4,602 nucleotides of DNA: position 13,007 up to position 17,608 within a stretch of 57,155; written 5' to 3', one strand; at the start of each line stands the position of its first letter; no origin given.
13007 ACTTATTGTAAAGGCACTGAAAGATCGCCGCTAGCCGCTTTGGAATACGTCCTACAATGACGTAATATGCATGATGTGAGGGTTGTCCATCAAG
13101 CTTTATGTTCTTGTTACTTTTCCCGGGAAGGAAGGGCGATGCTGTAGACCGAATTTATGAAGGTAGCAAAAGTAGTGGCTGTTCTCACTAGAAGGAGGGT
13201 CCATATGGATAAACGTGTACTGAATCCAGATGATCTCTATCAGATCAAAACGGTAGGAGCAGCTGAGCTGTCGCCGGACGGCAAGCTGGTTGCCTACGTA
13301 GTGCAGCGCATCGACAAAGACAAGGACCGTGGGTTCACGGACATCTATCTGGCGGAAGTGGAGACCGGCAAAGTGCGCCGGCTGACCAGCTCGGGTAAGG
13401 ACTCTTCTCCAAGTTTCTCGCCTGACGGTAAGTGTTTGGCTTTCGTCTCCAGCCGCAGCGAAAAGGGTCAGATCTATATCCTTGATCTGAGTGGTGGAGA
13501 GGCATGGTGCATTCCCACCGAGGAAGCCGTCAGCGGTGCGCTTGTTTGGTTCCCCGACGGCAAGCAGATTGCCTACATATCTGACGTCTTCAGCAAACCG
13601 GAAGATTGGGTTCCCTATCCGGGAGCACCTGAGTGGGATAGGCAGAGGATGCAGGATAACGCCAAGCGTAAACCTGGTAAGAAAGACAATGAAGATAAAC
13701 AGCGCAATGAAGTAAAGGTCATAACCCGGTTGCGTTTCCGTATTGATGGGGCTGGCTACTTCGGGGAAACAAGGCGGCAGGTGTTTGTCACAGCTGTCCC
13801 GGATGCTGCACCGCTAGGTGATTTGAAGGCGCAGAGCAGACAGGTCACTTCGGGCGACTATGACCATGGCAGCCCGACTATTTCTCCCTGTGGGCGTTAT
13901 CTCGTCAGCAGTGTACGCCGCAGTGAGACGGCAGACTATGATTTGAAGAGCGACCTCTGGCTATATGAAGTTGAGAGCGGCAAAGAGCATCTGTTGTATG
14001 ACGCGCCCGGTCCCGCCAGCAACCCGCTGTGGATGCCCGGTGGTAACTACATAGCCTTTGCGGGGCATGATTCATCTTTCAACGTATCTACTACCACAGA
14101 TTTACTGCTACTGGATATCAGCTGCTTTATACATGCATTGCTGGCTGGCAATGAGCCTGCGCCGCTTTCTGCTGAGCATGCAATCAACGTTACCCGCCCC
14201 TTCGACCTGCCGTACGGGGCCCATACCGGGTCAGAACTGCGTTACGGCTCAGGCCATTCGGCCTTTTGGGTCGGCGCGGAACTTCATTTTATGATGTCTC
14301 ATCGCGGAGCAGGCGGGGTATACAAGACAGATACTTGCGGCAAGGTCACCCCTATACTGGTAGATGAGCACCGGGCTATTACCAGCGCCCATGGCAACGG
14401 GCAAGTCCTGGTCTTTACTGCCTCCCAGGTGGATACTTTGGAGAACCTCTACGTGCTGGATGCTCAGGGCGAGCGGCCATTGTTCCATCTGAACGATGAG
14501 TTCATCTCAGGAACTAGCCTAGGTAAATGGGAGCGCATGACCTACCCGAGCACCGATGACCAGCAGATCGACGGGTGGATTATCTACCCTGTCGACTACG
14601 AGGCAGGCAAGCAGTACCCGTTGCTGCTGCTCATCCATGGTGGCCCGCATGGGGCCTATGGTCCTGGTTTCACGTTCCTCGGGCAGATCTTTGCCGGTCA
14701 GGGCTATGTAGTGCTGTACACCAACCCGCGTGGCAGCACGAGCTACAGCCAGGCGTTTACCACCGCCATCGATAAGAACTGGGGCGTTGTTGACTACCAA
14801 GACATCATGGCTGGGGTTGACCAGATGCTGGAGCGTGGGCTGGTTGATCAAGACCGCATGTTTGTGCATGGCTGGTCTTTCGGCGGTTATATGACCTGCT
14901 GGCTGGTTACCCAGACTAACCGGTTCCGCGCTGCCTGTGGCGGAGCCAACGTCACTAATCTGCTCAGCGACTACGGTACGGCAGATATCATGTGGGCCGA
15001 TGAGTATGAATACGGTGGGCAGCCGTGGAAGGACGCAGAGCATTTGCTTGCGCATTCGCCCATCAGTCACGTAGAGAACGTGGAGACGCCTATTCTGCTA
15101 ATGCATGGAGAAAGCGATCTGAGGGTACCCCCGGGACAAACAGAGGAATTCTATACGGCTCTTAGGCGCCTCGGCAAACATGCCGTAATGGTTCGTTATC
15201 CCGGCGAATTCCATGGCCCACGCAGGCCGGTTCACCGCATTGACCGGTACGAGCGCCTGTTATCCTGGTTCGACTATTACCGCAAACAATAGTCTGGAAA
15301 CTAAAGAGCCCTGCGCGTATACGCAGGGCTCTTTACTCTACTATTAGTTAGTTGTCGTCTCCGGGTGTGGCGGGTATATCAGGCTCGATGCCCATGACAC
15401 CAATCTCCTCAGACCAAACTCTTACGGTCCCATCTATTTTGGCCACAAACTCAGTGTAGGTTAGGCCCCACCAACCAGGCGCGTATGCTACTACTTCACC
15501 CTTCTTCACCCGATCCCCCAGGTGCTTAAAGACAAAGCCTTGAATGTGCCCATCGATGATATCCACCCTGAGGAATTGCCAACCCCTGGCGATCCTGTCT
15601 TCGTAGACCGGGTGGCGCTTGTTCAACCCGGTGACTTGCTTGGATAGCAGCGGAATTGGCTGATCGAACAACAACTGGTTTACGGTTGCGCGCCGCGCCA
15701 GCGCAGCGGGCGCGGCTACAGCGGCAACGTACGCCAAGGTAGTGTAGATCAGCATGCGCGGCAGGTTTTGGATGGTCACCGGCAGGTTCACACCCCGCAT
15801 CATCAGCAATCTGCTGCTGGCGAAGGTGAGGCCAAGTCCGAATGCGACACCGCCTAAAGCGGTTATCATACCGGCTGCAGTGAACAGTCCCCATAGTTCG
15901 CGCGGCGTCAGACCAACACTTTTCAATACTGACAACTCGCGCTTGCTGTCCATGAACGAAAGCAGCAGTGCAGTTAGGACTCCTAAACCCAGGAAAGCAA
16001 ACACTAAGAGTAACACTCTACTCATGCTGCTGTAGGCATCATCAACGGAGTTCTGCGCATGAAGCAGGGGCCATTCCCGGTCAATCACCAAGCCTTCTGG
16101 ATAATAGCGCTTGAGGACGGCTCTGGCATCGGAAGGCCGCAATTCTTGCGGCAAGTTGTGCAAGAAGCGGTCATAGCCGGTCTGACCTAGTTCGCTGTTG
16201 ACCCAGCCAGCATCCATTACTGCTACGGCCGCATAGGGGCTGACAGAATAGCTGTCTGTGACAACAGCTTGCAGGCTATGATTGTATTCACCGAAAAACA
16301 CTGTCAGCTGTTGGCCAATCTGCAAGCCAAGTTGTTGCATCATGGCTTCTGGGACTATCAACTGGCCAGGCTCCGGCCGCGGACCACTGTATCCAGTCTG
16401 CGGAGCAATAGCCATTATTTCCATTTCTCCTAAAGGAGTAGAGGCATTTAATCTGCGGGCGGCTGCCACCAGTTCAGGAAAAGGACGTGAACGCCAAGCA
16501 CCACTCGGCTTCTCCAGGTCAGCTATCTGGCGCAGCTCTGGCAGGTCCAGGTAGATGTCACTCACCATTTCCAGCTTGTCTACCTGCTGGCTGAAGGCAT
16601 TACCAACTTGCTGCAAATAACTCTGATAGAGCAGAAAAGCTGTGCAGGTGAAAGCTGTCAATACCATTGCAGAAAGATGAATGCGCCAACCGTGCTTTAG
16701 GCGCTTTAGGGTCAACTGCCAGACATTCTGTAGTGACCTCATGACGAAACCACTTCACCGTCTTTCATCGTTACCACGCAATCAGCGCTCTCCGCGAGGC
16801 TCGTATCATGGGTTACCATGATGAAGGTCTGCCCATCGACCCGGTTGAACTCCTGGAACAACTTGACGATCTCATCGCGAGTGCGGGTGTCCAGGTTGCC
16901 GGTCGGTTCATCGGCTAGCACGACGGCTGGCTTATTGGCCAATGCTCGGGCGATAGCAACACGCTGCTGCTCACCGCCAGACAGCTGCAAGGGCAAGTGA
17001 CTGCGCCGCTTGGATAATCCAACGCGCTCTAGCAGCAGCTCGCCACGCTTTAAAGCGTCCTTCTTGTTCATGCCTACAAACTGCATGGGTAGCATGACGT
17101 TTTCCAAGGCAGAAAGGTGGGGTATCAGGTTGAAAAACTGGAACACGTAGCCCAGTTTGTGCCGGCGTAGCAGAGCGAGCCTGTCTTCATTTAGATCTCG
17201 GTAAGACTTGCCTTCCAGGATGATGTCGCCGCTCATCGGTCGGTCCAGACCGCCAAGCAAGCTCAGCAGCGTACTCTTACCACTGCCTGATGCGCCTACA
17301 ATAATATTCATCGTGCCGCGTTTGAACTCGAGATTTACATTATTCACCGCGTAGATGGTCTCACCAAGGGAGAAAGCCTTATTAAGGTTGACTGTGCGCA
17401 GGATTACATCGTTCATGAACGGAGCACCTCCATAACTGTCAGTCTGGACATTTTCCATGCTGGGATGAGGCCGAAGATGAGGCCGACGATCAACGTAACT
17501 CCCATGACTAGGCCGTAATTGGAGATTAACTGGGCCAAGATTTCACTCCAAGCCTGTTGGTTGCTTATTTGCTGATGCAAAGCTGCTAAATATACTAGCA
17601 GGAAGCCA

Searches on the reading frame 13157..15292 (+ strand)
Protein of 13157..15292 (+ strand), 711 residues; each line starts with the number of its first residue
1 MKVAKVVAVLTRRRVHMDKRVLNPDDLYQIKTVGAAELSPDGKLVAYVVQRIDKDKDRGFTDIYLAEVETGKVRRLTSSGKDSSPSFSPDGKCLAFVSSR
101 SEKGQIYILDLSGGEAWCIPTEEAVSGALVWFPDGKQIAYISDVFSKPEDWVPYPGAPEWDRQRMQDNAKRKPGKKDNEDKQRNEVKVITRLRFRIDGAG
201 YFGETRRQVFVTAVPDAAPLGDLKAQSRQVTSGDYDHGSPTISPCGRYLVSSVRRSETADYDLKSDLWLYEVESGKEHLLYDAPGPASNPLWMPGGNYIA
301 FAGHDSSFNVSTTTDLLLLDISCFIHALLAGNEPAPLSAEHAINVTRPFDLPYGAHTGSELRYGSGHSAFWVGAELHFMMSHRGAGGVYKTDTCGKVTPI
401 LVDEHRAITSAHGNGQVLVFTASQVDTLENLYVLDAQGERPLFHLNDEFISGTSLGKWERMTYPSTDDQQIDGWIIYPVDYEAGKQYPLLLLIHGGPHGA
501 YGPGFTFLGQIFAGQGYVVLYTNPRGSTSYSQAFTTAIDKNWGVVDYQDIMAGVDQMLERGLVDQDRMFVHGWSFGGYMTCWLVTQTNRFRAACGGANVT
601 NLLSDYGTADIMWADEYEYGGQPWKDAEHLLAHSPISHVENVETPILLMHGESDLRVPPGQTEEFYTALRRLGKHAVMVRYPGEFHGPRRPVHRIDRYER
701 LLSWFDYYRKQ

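Call 79: search_protein_families(library=pfam, proteins=[window:13157-15292:+], max_evalue=0.000001)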
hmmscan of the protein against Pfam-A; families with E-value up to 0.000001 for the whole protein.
window:13157-15292:+ (711 aa): 5 families
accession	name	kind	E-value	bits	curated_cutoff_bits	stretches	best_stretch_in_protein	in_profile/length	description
PF00326.27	Peptidase_S9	-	5.9e-58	196.3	22.6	1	509-708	7-209/213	Prolyl oligopeptidase family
PF07676.18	PD40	-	8.2e-20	70.7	20.9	1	74-108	2-38/38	WD40-like Beta Propeller Repeat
PF20434.5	BD-FAE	-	4e-09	36.7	26.8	1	483-669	9-215/215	BD-FAE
PF01738.24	DLH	-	9e-08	32.4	21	1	511-687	36-187/217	Dienelactone hydrolase family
PF00930.27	DPPIV_N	-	2.6e-07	30.1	22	0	39-111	1-70/354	Dipeptidyl peptidase IV (DPP IV) N-terminal region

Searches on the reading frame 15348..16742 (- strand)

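Call 79: search_protein_families(library=pfam, proteins=[window:15348-16742:-], max_evalue=0.000001)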
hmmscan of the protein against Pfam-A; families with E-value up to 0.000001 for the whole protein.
window:15348-16742:- (464 aa): 1 family
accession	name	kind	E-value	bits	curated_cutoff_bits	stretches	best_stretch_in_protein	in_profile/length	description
PF02687.27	FtsX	-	1.1e-10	42.1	25.5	1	244-352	4-115/120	FtsX-like permease C-terminal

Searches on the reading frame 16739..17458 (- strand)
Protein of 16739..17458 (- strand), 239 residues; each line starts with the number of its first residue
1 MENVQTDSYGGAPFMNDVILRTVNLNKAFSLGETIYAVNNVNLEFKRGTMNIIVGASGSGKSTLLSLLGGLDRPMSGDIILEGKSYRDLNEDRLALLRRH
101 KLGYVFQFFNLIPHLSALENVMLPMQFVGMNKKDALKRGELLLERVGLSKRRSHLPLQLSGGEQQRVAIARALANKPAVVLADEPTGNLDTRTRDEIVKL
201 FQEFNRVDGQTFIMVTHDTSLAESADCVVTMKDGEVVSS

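Call 5: search_protein_families(library=pfam, proteins=[window:16739-17458:-], max_evalue=0.1)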
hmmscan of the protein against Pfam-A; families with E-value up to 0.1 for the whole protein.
window:16739-17458:- (239 aa): 17 families
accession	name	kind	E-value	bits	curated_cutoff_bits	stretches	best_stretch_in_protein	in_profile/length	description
PF00005.33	ABC_tran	-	8.1e-33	114.4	25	1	38-186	1-136/137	ABC transporter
PF13304.12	AAA_21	-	4.2e-09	37.3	27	2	50-71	1-22/304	AAA domain, putative AbiEii toxin, Type IV TA system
PF02463.25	SMC_N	-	3.5e-08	33.6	40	2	142-232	126-212/220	RecF/RecN/SMC N terminal domain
PF13555.12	AAA_29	-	0.00016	21.8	27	1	41-65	15-39/61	P-loop containing region of AAA domain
PF13476.12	AAA_23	-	0.00078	20.6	27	1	39-66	11-37/201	AAA domain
PF13671.12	AAA_33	-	0.0014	19.3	27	0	52-66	3-17/143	AAA domain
PF03193.22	RsgA_GTPase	-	0.012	15.8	30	1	41-69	100-127/174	RsgA GTPase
PF13238.12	AAA_18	-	0.017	16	29.4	0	52-93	2-47/128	AAA domain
PF09818.15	ABC_ATPase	-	0.022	14.2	23.2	0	45-68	77-99/283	P-loop domain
PF01580.24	FtsK_SpoIIIE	-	0.038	13.9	24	1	31-66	22-57/221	FtsK/SpoIIIE family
PF13166.12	AAA_13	-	0.04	13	36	0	44-72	13-40/713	AAA domain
PF13175.12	AAA_15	-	0.043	13.9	32.1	0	40-68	16-43/374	AAA ATPase domain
PF13481.12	AAA_25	-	0.052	13.6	27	0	46-67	31-52/195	AAA domain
PF20720.3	nSTAND3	-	0.061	13.5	27.2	0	50-67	19-36/155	Novel STAND NTPase 3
PF06414.18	Zeta_toxin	-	0.073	12.9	22.3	0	42-87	10-55/199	Zeta toxin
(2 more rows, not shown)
